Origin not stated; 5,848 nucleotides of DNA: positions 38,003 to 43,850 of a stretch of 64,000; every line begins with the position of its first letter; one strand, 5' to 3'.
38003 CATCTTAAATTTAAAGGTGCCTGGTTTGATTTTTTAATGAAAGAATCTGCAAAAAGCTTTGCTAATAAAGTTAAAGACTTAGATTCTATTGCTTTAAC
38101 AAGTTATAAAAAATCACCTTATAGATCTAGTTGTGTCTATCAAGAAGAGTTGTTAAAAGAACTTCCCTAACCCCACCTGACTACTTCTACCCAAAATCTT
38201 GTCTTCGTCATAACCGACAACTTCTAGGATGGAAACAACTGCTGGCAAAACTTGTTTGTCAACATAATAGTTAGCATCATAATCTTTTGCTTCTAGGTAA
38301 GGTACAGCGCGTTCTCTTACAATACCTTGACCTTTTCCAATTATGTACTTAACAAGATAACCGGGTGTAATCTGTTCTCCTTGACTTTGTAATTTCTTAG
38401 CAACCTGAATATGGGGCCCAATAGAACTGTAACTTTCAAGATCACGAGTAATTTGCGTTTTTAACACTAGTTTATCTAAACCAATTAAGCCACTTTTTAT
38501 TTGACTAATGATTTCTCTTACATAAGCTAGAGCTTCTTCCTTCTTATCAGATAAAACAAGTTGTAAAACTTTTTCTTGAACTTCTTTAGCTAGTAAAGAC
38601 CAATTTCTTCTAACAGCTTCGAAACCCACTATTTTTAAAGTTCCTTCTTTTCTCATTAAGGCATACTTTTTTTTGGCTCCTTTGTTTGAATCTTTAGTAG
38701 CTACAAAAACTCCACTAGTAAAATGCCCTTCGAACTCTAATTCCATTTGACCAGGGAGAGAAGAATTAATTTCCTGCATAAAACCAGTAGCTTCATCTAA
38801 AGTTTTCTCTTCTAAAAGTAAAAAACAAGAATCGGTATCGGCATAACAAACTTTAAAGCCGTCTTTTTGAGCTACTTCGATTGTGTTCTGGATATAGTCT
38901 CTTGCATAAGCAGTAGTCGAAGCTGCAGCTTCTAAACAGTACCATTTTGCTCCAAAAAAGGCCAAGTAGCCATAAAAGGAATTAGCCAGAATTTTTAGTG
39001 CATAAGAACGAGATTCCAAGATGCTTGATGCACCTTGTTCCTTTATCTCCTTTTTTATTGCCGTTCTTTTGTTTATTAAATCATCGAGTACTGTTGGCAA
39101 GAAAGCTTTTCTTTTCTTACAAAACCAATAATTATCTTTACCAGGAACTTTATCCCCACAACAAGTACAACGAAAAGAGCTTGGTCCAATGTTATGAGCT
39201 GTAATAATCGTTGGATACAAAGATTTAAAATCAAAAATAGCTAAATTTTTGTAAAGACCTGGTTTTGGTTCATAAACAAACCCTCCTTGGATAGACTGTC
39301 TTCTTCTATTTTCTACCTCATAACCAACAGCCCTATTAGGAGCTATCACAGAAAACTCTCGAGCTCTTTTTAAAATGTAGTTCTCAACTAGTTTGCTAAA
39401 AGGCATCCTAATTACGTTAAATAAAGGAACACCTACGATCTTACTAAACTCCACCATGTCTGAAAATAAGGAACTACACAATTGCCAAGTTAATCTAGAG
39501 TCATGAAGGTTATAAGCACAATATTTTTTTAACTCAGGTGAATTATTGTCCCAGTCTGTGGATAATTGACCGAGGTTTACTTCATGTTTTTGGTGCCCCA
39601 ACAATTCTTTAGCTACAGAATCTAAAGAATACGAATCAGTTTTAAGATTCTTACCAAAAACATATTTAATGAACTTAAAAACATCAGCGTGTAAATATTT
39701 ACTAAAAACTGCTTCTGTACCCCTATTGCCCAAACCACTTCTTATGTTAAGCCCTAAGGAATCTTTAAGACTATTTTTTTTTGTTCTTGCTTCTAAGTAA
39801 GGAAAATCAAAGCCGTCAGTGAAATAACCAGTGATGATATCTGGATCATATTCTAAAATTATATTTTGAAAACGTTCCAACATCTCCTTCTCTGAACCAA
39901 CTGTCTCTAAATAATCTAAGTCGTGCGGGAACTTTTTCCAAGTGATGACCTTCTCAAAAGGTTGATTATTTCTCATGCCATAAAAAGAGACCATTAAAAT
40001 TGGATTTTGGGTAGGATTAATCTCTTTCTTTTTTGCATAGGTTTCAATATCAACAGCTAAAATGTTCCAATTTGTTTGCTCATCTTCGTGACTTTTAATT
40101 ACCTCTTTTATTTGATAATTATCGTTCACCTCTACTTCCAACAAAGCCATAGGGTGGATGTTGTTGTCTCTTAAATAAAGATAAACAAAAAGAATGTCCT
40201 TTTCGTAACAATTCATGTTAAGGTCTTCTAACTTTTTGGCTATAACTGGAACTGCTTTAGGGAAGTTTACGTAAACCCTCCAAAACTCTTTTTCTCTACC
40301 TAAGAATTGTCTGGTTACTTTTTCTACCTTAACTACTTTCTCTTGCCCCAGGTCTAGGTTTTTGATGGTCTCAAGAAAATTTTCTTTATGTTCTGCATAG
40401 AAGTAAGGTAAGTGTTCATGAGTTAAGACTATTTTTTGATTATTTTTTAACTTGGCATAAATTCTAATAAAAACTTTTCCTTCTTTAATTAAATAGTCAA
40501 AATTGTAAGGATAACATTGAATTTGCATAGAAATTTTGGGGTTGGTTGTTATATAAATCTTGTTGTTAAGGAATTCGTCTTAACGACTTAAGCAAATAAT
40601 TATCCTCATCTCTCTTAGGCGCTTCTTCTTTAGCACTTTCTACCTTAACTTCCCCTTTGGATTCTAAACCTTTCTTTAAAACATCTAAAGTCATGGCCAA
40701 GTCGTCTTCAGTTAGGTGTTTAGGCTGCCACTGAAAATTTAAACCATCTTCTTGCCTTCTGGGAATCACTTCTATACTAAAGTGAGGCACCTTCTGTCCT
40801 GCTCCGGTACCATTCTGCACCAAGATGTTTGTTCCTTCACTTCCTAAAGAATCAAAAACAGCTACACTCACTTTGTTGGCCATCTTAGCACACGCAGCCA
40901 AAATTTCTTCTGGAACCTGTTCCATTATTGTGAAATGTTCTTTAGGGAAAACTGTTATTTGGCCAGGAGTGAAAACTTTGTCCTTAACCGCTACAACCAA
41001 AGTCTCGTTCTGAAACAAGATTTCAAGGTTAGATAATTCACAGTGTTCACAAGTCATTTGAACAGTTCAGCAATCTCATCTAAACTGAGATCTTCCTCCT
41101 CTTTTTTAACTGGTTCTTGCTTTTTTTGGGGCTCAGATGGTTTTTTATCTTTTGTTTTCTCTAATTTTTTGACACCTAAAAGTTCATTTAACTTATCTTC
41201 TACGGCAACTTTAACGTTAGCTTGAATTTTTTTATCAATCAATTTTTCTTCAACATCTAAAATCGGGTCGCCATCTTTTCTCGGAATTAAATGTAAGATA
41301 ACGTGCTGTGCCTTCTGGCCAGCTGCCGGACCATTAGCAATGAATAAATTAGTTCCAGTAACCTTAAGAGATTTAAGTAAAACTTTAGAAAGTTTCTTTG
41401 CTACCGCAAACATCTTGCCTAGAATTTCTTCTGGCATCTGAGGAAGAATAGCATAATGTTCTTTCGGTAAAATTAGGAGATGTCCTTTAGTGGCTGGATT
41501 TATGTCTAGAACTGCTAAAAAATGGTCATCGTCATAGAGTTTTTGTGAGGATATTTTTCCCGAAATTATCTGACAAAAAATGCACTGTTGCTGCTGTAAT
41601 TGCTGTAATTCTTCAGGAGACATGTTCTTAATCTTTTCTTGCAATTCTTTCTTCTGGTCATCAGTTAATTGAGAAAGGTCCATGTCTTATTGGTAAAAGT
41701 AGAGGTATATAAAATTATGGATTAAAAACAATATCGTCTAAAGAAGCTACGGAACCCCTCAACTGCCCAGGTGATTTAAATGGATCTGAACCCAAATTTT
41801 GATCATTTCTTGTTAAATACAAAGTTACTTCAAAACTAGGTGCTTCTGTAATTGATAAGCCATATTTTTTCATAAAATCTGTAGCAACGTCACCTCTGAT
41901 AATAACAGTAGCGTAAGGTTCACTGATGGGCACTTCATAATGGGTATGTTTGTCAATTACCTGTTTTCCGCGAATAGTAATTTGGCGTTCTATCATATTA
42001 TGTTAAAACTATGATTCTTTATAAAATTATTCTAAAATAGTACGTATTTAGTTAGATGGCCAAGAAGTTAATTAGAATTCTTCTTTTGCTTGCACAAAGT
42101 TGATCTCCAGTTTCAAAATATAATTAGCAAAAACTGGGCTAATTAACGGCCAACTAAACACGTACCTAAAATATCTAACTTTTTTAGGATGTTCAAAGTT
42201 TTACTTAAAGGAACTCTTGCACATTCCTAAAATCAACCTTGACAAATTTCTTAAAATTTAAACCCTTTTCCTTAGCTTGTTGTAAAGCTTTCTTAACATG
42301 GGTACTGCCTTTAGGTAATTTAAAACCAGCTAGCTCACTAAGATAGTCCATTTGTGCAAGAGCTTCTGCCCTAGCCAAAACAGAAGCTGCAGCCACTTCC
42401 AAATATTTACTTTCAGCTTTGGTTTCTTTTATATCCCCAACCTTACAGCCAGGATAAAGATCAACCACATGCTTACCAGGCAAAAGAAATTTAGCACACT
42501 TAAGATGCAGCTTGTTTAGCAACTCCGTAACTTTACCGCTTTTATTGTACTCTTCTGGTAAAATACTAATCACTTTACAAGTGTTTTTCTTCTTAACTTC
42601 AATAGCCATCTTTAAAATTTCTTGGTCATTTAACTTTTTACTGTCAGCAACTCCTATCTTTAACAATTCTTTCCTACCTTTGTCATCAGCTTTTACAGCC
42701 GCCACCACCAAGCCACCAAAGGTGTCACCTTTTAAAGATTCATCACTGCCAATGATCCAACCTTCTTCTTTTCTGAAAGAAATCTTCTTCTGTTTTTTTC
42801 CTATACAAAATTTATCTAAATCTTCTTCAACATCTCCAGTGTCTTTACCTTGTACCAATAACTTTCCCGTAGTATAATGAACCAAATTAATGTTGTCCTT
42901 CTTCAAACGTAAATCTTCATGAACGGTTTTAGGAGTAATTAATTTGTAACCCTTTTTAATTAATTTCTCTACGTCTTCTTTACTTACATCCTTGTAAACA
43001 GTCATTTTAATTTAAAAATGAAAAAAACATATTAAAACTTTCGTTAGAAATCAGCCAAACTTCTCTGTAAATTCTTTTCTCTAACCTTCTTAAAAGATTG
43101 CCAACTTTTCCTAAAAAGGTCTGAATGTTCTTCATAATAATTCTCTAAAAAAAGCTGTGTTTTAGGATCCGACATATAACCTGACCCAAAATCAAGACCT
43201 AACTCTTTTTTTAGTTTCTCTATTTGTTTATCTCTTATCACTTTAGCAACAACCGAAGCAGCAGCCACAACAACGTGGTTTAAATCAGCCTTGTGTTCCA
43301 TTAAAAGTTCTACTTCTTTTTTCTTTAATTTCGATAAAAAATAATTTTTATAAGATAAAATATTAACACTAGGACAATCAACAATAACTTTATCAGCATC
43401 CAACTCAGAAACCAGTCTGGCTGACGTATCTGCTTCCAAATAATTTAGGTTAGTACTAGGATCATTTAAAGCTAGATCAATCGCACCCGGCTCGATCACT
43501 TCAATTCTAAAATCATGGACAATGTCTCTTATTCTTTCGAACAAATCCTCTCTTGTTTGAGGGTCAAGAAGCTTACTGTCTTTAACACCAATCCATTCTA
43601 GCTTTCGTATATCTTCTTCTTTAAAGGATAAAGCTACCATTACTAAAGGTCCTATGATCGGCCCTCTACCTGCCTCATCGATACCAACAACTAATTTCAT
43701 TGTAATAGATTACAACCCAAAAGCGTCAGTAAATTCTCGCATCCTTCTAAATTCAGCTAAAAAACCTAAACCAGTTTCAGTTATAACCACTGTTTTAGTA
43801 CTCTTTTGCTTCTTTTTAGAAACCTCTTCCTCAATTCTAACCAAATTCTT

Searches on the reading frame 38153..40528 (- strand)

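Call 15: search_protein_families(library=ncbifam, proteins=[window:38153-40528:-], max_evalue=0.00001)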
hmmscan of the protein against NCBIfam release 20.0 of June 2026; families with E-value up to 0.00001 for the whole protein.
window:38153-40528:- (791 aa): 9 families
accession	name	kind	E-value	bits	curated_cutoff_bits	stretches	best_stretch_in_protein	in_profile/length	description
NF004421.0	PRK05762.1-2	equivalog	9.7e-88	295.3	570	1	16-784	20-791/795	DNA polymerase II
TIGR00592.1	pol2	superfamily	2.1e-77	261.2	239.95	1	409-769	796-1176/1176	DNA polymerase (pol2)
NF004422.0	PRK05762.1-4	equivalog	2.8e-58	198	1103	1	60-780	59-783/789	DNA polymerase II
NF004417.0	PRK05761.1-3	equivalog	2.6e-57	194.5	780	1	13-777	46-850/858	DNA-directed DNA polymerase I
NF004418.0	PRK05761.1-4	subfamily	1.4e-49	169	692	1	412-778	322-700/717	type B DNA-directed DNA polymerase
NF004420.0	PRK05762.1-1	equivalog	9.7e-49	166.7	1435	1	82-774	78-771/783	DNA polymerase II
NF004419.0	PRK05761.1-5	equivalog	2.1e-47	161.7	1285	1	146-782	272-924/932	DNA-directed DNA polymerase I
NF004415.0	PRK05761.1-1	equivalog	7e-39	133.4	1289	1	157-757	228-844/883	DNA-directed DNA polymerase I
NF004416.0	PRK05761.1-2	equivalog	8.4e-33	113.7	516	1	359-756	261-635/665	type B DNA-directed DNA polymerase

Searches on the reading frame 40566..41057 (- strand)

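Call 66: search_protein_families(library=pfam, proteins=[window:40566-41057:-], max_evalue=0.001)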
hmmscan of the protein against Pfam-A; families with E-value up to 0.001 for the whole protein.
window:40566-41057:- (163 aa): 1 family
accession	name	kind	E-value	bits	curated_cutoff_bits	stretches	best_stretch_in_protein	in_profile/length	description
PF01230.28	HIT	-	1e-11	45.8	21.5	1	13-102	8-97/98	HIT domain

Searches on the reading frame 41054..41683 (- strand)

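Call 66: search_protein_families(library=pfam, proteins=[window:41054-41683:-], max_evalue=0.001)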
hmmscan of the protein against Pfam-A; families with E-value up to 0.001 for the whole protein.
window:41054-41683:- (209 aa): 2 families
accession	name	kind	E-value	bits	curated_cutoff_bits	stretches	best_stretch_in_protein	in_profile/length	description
PF01230.28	HIT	-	2.8e-23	82.8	21.5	1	43-137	3-97/98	HIT domain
PF11969.13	DcpS_C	-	6.4e-12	46.4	24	1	33-133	1-100/114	Scavenger mRNA decapping enzyme C-term binding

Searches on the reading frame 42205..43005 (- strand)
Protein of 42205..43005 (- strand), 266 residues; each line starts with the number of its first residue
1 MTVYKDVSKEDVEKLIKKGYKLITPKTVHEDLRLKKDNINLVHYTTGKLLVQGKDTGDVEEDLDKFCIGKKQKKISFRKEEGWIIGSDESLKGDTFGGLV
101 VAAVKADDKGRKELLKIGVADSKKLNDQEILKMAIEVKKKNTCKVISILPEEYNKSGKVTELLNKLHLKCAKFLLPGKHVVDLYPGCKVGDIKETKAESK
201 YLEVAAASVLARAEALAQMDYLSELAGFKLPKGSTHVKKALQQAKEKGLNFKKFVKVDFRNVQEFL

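Call 66: search_protein_families(library=pfam, proteins=[window:42205-43005:-], max_evalue=0.001)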
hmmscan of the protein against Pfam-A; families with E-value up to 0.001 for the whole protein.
window:42205-43005:- (266 aa): 1 family
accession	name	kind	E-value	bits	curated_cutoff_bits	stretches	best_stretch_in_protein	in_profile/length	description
PF01351.25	RNase_HII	-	2.7e-22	80.1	25.8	1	85-262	1-199/199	Ribonuclease HII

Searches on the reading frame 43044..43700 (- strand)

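Call 66: search_protein_families(library=pfam, proteins=[window:43044-43700:-], max_evalue=0.001)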
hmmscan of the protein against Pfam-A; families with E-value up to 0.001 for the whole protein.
window:43044-43700:- (218 aa): 1 family
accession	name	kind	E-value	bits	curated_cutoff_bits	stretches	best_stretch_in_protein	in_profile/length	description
PF01351.25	RNase_HII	-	2e-41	142.5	25.8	1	5-201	1-197/199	Ribonuclease HII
